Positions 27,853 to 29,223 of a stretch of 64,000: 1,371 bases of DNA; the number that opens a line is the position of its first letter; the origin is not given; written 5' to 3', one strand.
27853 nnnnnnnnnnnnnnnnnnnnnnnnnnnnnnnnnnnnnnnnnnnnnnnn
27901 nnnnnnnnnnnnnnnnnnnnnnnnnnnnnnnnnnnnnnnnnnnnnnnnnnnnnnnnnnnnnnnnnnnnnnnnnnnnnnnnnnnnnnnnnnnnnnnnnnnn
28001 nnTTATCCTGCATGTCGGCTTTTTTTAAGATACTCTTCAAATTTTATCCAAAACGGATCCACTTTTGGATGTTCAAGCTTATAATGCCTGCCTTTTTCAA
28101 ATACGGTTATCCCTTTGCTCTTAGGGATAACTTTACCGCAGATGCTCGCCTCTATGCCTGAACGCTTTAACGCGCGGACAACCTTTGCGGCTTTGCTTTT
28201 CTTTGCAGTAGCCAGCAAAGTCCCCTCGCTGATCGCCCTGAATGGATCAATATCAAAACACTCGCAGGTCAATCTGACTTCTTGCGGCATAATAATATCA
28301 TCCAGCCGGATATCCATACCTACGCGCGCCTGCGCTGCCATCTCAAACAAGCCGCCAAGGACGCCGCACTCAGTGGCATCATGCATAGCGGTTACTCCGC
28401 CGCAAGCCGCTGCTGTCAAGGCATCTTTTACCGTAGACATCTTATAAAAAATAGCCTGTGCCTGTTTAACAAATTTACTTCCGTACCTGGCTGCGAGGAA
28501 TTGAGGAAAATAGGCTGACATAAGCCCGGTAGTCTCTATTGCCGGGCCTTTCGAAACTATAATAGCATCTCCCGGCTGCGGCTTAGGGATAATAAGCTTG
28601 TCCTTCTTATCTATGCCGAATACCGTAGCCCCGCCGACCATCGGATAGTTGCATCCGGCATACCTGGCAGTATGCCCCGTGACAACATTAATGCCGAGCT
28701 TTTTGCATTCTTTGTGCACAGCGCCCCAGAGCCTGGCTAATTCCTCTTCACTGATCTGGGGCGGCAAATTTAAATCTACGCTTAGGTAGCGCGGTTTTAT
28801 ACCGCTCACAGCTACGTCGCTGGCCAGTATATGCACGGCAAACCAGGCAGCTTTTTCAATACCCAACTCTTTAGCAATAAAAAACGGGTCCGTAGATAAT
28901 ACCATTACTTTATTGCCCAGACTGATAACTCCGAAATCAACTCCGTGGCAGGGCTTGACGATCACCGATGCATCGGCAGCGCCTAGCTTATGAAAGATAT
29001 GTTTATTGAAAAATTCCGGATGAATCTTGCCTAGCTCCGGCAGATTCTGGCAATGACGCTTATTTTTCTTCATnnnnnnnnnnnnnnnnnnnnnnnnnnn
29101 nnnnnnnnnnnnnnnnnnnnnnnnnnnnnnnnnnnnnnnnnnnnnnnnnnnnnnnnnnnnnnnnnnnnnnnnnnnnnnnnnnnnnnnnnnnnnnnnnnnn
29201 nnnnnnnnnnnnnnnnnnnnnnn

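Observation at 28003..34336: Rrf2-controlled sulfur block linking methanogen-type homocysteine synthesis with LarE-like, NifS and PurM-like genes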

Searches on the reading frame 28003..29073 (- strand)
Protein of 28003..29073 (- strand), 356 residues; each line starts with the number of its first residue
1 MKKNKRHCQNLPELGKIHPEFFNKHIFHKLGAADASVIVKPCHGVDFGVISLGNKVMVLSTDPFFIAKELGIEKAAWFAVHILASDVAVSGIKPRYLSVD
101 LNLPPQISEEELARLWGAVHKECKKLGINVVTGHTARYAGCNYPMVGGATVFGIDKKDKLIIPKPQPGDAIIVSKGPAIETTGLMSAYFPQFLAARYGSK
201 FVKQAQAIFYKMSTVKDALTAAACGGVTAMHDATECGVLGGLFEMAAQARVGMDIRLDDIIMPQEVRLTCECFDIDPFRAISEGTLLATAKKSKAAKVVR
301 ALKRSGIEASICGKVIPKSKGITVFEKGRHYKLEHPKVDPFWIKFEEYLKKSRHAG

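Call 3: search_protein_families(library=pfam, proteins=[window:28003-29073:-])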
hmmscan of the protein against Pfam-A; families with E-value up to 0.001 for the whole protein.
window:28003-29073:- (356 aa): 2 families
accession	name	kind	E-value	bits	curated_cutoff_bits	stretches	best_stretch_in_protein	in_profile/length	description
PF02769.27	AIRS_C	-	1.5e-23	84.1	23.1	1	166-321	1-151/156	AIR synthase related protein, C-terminal domain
PF00586.29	AIRS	-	1.5e-13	51.6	24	1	46-151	3-108/112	AIR synthase related protein, N-terminal domain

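Call 4: search_protein_families(library=ncbifam, proteins=[window:28003-29073:-])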
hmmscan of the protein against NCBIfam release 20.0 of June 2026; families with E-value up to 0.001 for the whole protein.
window:28003-29073:- (356 aa): 14 families
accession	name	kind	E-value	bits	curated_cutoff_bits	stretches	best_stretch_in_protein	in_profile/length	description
TIGR02124.1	hypE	equivalog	4.8e-28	98.1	251.6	1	46-326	35-311/332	hydrogenase expression/formation protein HypE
TIGR01379.1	thiL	equivalog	3.4e-17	62.4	184.15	1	65-335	51-313/320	thiamine-phosphate kinase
TIGR00476.1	selD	equivalog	1.6e-14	53.9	125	1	30-267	31-258/311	selenide, water dikinase SelD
TIGR03267.1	methan_mark_2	hypoth_equivalog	7.2e-12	45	365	1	43-320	43-300/323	methanogenesis marker 2 protein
NF004351.0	PRK05731.1-4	equivalog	1.2e-11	44.3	324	1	80-299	79-290/321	thiamine-phosphate kinase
TIGR04049.1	AIR_rel_sll0787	hypoth_equivalog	1.1e-10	41.1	321.3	1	75-329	75-303/318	sll0787 family AIR synthase-like protein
TIGR01736.1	FGAM_synth_II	equivalog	3.4e-09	35.6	525.75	1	125-327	142-342/718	phosphoribosylformylglycinamidine synthase subunit PurL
NF010705.0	PRK14105.1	equivalog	4.1e-09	35.8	291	1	101-325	104-336/345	selenide, water dikinase SelD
NF004353.0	PRK05731.2-2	equivalog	6.3e-09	35.4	301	1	43-331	18-292/311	thiamine-phosphate kinase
NF002098.0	PRK00943.1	equivalog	2.4e-08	33.3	299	1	33-266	38-261/347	selenide, water dikinase SelD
NF002290.1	PRK01213.1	equivalog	5.1e-08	31.5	648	1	126-328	143-341/723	phosphoribosylformylglycinamidine synthase subunit PurL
NF004354.0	PRK05731.2-3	equivalog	1.9e-06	27.5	204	1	64-137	38-111/273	thiamine-phosphate kinase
NF004350.0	PRK05731.1-1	equivalog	6.3e-05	22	441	1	71-341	60-322/325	thiamine-phosphate kinase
NF003672.0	PRK05297.1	equivalog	0.00076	17.1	783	1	222-351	871-991/1290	phosphoribosylformylglycinamidine synthase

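Call 14: find_homologous_proteins(query=window:28003-29073:-, max_evalue=1e-10)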
Query window:28003-29073:- (356 aa): 7325 proteins with E <= 1e-10 among 8000 candidates; the best 120 are listed.
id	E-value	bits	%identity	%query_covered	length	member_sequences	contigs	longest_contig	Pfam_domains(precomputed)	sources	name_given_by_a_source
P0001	2.5e-239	811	100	100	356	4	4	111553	PF00586.30,PF02769.28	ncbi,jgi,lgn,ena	-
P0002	3.6e-201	686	85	100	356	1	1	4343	PF00586.30,PF02769.28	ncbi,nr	ncbi:MAG: AIR synthase family protein [Candidatus Omnitrophica bacterium]|nr:AIR synthase family pro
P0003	1.5e-197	674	84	100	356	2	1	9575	PF00586.30,PF02769.28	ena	-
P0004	3.1e-184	630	79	100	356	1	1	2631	PF00586.30,PF02769.28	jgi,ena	-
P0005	7.1e-176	603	76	96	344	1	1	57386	PF00586.30,PF02769.28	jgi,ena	-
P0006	3.3e-174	597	76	96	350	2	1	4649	PF00586.30,PF02769.28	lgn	-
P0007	9.1e-173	592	74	96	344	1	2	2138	PF00586.30,PF02769.28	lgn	-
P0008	9.4e-173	592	75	96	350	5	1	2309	PF00586.30,PF02769.28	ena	-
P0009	3.2e-172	591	75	96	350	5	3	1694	PF00586.30,PF02769.28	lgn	-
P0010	4.2e-172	590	74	96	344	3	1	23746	PF00586.30,PF02769.28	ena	-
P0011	6.4e-172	590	75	96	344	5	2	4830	PF00586.30,PF02769.28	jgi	-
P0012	3.3e-171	587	74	96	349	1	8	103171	PF00586.30,PF02769.28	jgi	jgi:hydrogenase maturation factor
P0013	1.7e-170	585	74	96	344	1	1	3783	PF00586.30,PF02769.28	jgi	jgi:hydrogenase maturation factor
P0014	2.5e-170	584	73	99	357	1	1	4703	PF00586.30,PF02769.28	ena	-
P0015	7.3e-170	583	74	96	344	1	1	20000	PF00586.30,PF02769.28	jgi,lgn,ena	-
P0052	3.1e-166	571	71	97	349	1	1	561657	PF00586.30,PF02769.28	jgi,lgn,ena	-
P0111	8.9e-164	563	69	100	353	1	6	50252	PF00586.30,PF02769.28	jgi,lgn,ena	jgi:hydrogenase maturation factor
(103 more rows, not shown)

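Call 15: find_encoding_contigs(protein=P0052, flank=9000, max_places=2)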
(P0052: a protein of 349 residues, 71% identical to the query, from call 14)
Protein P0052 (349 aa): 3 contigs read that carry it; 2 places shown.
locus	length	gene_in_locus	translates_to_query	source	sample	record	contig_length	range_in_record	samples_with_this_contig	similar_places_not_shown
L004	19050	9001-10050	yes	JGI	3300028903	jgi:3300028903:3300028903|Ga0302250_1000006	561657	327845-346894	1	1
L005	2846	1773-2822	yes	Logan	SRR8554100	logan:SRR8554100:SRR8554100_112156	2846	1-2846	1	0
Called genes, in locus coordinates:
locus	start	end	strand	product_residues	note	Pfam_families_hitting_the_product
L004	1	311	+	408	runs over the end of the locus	PF00926:DHBP_synthase, PF00925:GTP_cyclohydro2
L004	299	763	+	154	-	PF00885:DMRL_synthase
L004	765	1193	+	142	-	PF01029:NusB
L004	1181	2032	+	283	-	PF02811:PHP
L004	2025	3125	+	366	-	PF00383:dCMP_cyt_deam_1, PF14437:MafB19-deam, PF01872:RibD_C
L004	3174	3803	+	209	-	PF00677:Lum_binding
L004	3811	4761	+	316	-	PF05170:AsmA, PF11739:YdbH-like (weak)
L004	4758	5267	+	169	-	PF07027:DUF1318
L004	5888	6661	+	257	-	PF06044:DpnI, PF17726:DpnI_C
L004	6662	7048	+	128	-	-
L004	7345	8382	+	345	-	PF02646:RmuC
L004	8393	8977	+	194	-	PF02632:BioY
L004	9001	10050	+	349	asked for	PF00586:AIRS, PF02769:AIRS_C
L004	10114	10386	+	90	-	PF00708:Acylphosphatase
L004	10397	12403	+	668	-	PF22745:Nlig-Ia, PF01653:DNA_ligase_aden, PF03120:OB_DNA_ligase, PF03119:DNA_ligase_ZBD, PF14520:HHH_5 (faint), PF12826:HHH_2, PF00533:BRCT, PF12738:PTCB-BRCT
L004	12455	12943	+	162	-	-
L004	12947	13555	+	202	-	PF00753:Lactamase_B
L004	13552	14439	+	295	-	PF02899:Phage_int_SAM_1, PF13495:Phage_int_SAM_4 (weak), PF00589:Phage_integrase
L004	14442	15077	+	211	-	PF03167:UDG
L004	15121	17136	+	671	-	PF17764:PriA_3primeBD, PF00270:DEAD, PF04851:ResIII, PF18319:Zn_ribbon_PriA, PF00271:Helicase_C, PF18074:PriA_C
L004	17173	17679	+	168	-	PF01327:Pep_deformylase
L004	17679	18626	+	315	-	PF00551:Formyl_trans_N, PF02911:Formyl_trans_C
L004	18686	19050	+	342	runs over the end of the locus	PF01087:GalP_UDP_transf (weak), PF16285:DUF4931_N (weak), PF16268:DUF4921 (weak), PF02744:GalP_UDP_tr_C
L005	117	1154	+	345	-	PF02646:RmuC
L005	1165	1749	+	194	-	PF02632:BioY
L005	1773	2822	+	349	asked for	PF00586:AIRS, PF02769:AIRS_C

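Call 16: find_encoding_contigs(protein=P0111, flank=9000, max_places=2)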
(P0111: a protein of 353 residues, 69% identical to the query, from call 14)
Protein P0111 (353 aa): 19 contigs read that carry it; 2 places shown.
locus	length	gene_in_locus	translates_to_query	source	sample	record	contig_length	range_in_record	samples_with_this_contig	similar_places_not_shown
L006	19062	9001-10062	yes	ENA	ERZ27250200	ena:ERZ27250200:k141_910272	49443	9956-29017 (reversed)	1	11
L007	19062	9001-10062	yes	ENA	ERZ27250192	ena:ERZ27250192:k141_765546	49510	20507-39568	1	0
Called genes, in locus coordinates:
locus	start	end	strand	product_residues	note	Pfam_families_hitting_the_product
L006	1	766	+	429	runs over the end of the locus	PF03063:Prismane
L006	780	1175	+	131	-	PF01880:Desulfoferrodox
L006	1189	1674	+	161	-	PF00210:Ferritin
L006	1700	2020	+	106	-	-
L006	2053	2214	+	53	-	PF00301:Rubredoxin, PF21349:RUBY_RBDX (faint)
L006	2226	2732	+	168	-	PF08534:Redoxin, PF00578:AhpC-TSA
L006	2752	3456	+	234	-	PF00970:FAD_binding_6, PF00175:NAD_binding_1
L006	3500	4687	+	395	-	PF00753:Lactamase_B, PF19583:ODP, PF00258:Flavodoxin_1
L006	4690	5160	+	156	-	PF01243:PNPOx_N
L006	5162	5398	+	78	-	PF00462:Glutaredoxin, PF13417:GST_N_3 (weak), PF13409:GST_N_2 (weak)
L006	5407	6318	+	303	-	PF00890:FAD_binding_2 (faint), PF01134:GIDA (faint), PF01946:Thi4 (faint), PF03486:HI0933_like (faint), PF07992:Pyr_redox_2, PF12831:FAD_oxidored (faint), PF13738:Pyr_redox_3, PF00070:Pyr_redox, +1 more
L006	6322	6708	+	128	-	PF03819:MazG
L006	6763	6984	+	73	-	PF01106:NifU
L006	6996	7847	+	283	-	PF02540:NAD_synthase (weak)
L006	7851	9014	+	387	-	PF00266:Aminotran_5, PF01041:DegT_DnrJ_EryC1 (weak), PF01212:Beta_elim_lyase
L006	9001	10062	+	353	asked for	PF00586:AIRS, PF02769:AIRS_C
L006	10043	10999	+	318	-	PF08279:HTH_11, PF13412:HTH_24 (weak), PF03099:BPL_LplA_LipB, PF16917:BPL_LplA_LipB_2, PF02237:BPL_C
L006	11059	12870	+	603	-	PF07715:Plug, PF00593:TonB_dep_Rec_b-barrel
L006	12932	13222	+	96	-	-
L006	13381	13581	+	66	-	PF00313:CSD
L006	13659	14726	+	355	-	PF03054:tRNA_Me_trans, PF06508:QueC (weak), PF20259:tRNA_Me_trans_M, PF20258:tRNA_Me_trans_C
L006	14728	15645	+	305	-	PF02445:NadA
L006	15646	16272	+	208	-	PF00849:PseudoU_synth_2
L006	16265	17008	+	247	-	PF02673:BacA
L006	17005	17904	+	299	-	PF00294:PfkB, PF08543:Phos_pyr_kin (weak)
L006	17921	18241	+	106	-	PF01741:MscL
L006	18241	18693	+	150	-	PF09424:YqeY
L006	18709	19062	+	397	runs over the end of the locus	PF05977:MFS_3, PF07690:MFS_1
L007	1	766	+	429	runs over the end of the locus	PF03063:Prismane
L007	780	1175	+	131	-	PF01880:Desulfoferrodox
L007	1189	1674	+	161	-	PF00210:Ferritin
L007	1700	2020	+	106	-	-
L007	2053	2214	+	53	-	PF00301:Rubredoxin, PF21349:RUBY_RBDX (faint)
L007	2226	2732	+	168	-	PF08534:Redoxin, PF00578:AhpC-TSA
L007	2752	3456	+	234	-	PF00970:FAD_binding_6, PF00175:NAD_binding_1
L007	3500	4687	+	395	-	PF00753:Lactamase_B, PF19583:ODP, PF00258:Flavodoxin_1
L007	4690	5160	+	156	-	PF01243:PNPOx_N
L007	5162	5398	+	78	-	PF00462:Glutaredoxin, PF13417:GST_N_3 (weak), PF13409:GST_N_2 (weak)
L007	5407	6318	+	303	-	PF00890:FAD_binding_2 (faint), PF01134:GIDA (faint), PF01946:Thi4 (faint), PF03486:HI0933_like (faint), PF07992:Pyr_redox_2, PF12831:FAD_oxidored (faint), PF13738:Pyr_redox_3, PF00070:Pyr_redox, +1 more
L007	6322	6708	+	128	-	PF03819:MazG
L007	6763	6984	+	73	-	PF01106:NifU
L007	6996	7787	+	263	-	PF02540:NAD_synthase (weak)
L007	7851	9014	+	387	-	PF00266:Aminotran_5, PF01041:DegT_DnrJ_EryC1 (weak), PF01212:Beta_elim_lyase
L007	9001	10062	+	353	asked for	PF00586:AIRS, PF02769:AIRS_C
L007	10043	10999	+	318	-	PF08279:HTH_11, PF13412:HTH_24 (weak), PF03099:BPL_LplA_LipB, PF16917:BPL_LplA_LipB_2, PF02237:BPL_C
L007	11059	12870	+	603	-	PF07715:Plug, PF00593:TonB_dep_Rec_b-barrel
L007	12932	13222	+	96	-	-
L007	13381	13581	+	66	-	PF00313:CSD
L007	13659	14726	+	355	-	PF03054:tRNA_Me_trans, PF06508:QueC (weak), PF20259:tRNA_Me_trans_M, PF20258:tRNA_Me_trans_C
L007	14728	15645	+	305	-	PF02445:NadA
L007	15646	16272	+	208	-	PF00849:PseudoU_synth_2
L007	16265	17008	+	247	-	PF02673:BacA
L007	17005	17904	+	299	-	PF00294:PfkB, PF08543:Phos_pyr_kin (weak)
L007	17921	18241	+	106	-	PF01741:MscL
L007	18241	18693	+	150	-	PF09424:YqeY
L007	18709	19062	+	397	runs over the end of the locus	PF05977:MFS_3, PF07690:MFS_1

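Call 18: search_solved_structures(query=window:28003-29073:-, max_evalue=0.001)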
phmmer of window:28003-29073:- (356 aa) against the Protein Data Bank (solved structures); distinct sequences matched with E-value up to 0.001: 4.
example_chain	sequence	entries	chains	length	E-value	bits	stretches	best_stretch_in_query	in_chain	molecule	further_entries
2z1t_A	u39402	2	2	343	2.9e-12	49.7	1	76-306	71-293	Hydrogenase expression/formation protein HypE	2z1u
2z1e_A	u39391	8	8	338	6.6e-12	48.5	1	75-340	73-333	Hydrogenase expression/formation protein HypE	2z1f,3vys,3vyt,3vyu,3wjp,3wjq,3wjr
2i6r_A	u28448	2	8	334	2.9e-11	46.4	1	77-324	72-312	HypE protein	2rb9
3vti_C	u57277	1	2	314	1.8e-08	37.2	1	75-323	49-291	Hydrogenase maturation factor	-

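Call 54: predict_structure(alignment_id=A2)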
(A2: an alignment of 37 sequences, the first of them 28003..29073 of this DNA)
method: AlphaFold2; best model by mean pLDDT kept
length: 356 residues; sequences in the alignment: 37
mean_pLDDT: 87.5   pTM: 0.87
mean pLDDT of the five models: 87.5, 86.7, 85.0, 82.3, 75.0
residues with pLDDT >= 90: 224; 70-90: 83; 50-70: 39; < 50: 10
segments of 3 or more residues with pLDDT < 50: 1-8
pLDDT, mean of each block of 10 residues (from residue 1): 46 61 80 89 83 96 74 87 94 94 71 88 95 63 65 97 96 96 93 96 93 95 97 89 92 98 96 95 93 98 97 98 96 82 88 71
secondary structure, 60 per line:
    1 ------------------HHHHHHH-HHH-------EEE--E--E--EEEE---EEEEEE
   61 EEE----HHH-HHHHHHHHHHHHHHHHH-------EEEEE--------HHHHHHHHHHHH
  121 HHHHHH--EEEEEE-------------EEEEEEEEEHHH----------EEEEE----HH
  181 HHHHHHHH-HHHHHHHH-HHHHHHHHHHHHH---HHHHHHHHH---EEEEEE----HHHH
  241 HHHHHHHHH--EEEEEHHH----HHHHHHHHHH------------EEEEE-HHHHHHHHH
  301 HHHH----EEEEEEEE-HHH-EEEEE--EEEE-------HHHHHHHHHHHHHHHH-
elements in order: H19-25 E37-39 E48-51 E55-63 H72-88 E96-100 H109-126 E129-134 E148-156 E170-174 H179-188 H190-197 H199-211 H215-223 E227-232 H237-249 E252-256 H264-273 E286-290 H292-304 E309-316 E322-326 E329-332 H340-355

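Call 56: fold_search(model_id=the predicted structure, library=pdb)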
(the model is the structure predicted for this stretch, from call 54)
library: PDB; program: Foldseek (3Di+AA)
matches with E <= 10: 999; with E <= 0.001: 107
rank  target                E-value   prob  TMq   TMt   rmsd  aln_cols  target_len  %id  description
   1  3wjp                  2.0e-20  1.00  0.65  0.69   8.6       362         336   20  Crystal structure of the HypE CA form (released 2013-12-18)
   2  3c9u_A                4.7e-20  1.00  0.69  0.79   4.1       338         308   18  AaThiL complexed with ADP and TPP (released 2008-03-18)
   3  3c9r_A                5.6e-20  1.00  0.65  0.75   3.8       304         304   18  AaThiL complexed with ATP (released 2008-03-18)
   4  3vys_C                6.3e-20  1.00  0.72  0.76   4.1       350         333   22  Crystal structure of the HypC-HypD-HypE complex (form I) (released 2012-11-28)
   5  3c9u_B                6.3e-20  1.00  0.66  0.74   4.6       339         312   18  AaThiL complexed with ADP and TPP (released 2008-03-18)
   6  3vyt_C                7.1e-20  1.00  0.70  0.74   4.1       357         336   21  Crystal structure of the HypC-HypD-HypE complex (form I inward) (released 2012-11-28)
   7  3c9t_A                1.2e-19  1.00  0.64  0.74   4.9       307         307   18  AaThiL complexed with AMPPCP and TMP (released 2008-03-18)
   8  2z1e                  2.9e-19  1.00  0.59  0.70   9.0       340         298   20  Crystal structure of HypE from Thermococcus kodakaraensis (outward form) (released 2007-07-17)
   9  3vyu_C                3.1e-19  1.00  0.65  0.75   4.3       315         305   22  Crystal structure of the HypC-HypD-HypE complex (form II) (released 2012-11-28)
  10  1vqv_A                4.4e-19  1.00  0.62  0.75   3.9       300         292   18  Crystal Structure of Thiamine Monophosphate Kinase (thil) from Aquifex Aeolicus (released 2005-01-11)
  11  3c9r_B                5.0e-19  1.00  0.63  0.73   3.9       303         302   19  AaThiL complexed with ATP (released 2008-03-18)
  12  3c9t_B                5.6e-19  1.00  0.63  0.72   4.1       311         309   19  AaThiL complexed with AMPPCP and TMP (released 2008-03-18)
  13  2z1f                  6.4e-19  1.00  0.64  0.74   5.2       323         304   21  Crystal structure of HypE from Thermococcus kodakaraensis (inward form) (released 2007-07-17)
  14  5cm7_B                7.2e-19  1.00  0.60  0.69  11.5       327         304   17  Structure of thiamine-monophosphate kinase from Acinetobacter baumannii in complex with adenosine diphosphate (ADP) an (released 2015-08-26)
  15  2yye_B                8.1e-19  1.00  0.66  0.68   5.1       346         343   17  Crystal structure of selenophosphate synthetase from Aquifex aeolicus complexed with AMPCPP (released 2008-04-29)
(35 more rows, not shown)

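Call 74: search_protein_representatives(protein=window:28003-29073:-)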
Query: 356 residues. Proteins with E-value up to 0.001 (for the whole library): 3459; up to 1e-10: 1655; up to 1e-30: 353. The best 150 are listed.
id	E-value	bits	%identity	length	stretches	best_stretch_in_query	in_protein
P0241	2.8e-126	437.9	63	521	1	10-352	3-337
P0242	1.6e-115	402.5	62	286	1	73-353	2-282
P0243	4.4e-91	322.1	55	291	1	13-280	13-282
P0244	3.1e-89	316.0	46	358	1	13-344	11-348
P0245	1.6e-85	303.8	47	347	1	13-347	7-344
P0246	5.2e-82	292.3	42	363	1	10-351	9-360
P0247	1.4e-80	287.5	42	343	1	14-345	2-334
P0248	3.5e-80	286.3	43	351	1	13-344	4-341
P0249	6.4e-80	285.4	45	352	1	13-347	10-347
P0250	1.6e-79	284.1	44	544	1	5-350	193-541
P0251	1.9e-79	283.8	45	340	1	14-353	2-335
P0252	1.5e-77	277.6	40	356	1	12-350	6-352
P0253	2.9e-77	276.7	43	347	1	10-344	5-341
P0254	3.3e-77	276.5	40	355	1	13-345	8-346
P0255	9.5e-76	271.7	53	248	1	10-239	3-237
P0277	3.4e-59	217.2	37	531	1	14-345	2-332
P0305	3.6e-52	194.2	41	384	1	15-346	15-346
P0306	4.8e-52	193.7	37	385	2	13-182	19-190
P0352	2.0e-43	165.4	45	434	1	131-348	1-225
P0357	1.3e-42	162.7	34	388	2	114-351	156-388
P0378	4.5e-41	157.6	32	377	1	12-347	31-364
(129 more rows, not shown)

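Call 75: search_protein_families(library=pfam, proteins=[P0241, P0250, P0277, P0352, P0305, P0306, P0357, P0378], max_evalue=0.001)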
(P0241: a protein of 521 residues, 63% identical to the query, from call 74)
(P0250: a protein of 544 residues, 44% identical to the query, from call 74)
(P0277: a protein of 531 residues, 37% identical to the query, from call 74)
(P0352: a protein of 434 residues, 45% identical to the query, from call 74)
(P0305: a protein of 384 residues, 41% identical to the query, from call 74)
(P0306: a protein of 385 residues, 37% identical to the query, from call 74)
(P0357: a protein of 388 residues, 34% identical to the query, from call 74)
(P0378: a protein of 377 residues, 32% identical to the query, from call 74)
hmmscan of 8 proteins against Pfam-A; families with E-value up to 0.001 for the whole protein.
P0241 (521 aa): 3 families
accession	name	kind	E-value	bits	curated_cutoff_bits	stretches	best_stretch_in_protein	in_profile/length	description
PF10120.14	ThiN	-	3.3e-40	137.9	25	1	348-513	1-164/165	Thiamine-phosphate synthase ThiN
PF02769.27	AIRS_C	-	1e-18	68.4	23.1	1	160-313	1-153/156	AIR synthase related protein, C-terminal domain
PF00586.29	AIRS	-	7.8e-12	46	24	1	45-143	9-108/112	AIR synthase related protein, N-terminal domain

P0250 (544 aa): 3 families
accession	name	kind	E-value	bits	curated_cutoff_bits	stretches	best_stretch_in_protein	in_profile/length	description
PF10120.14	ThiN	-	1.9e-45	155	25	1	13-185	2-163/165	Thiamine-phosphate synthase ThiN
PF02769.27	AIRS_C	-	6.7e-22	78.8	23.1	1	356-512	1-152/156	AIR synthase related protein, C-terminal domain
PF00586.29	AIRS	-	1.5e-18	67.7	24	1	233-336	2-110/112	AIR synthase related protein, N-terminal domain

P0277 (531 aa): 3 families
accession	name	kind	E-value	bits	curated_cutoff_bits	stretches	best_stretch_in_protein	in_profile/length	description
PF10120.14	ThiN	-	1.8e-35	122.5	25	1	357-520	1-164/165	Thiamine-phosphate synthase ThiN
PF02769.27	AIRS_C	-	3e-20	73.4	23.1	1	154-311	2-154/156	AIR synthase related protein, C-terminal domain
PF00586.29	AIRS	-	3.3e-15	56.9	24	1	34-137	3-107/112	AIR synthase related protein, N-terminal domain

P0352 (434 aa): 2 families
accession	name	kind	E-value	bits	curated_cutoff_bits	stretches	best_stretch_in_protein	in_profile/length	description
PF02769.27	AIRS_C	-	1.3e-21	77.8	23.1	1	37-194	1-148/156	AIR synthase related protein, C-terminal domain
PF00294.29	PfkB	-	6.8e-07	29.3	25.8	1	267-367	29-134/302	pfkB family carbohydrate kinase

P0305 (384 aa): 1 family
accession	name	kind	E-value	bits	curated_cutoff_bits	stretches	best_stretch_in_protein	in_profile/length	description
PF02769.27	AIRS_C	-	2.4e-17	64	23.1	1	164-319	2-149/156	AIR synthase related protein, C-terminal domain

P0306 (385 aa): 2 families
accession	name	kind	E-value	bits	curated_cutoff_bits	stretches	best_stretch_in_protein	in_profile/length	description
PF02769.27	AIRS_C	-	8.1e-15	55.8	23.1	1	175-353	2-153/156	AIR synthase related protein, C-terminal domain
PF00586.29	AIRS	-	8.5e-12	45.9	24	1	52-155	3-106/112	AIR synthase related protein, N-terminal domain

P0357 (388 aa): 2 families
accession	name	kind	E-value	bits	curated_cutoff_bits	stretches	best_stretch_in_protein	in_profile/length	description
PF02769.27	AIRS_C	-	4.6e-25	89.1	23.1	1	209-360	2-151/156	AIR synthase related protein, C-terminal domain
PF00586.29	AIRS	-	6.6e-17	62.4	24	2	36-97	1-68/112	AIR synthase related protein, N-terminal domain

P0378 (377 aa): 2 families
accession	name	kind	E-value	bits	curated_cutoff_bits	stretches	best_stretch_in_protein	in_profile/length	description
PF02769.27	AIRS_C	-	4.5e-23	82.6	23.1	1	179-334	1-147/156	AIR synthase related protein, C-terminal domain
PF00586.29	AIRS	-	1.1e-18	68.2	24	1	64-168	2-111/112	AIR synthase related protein, N-terminal domain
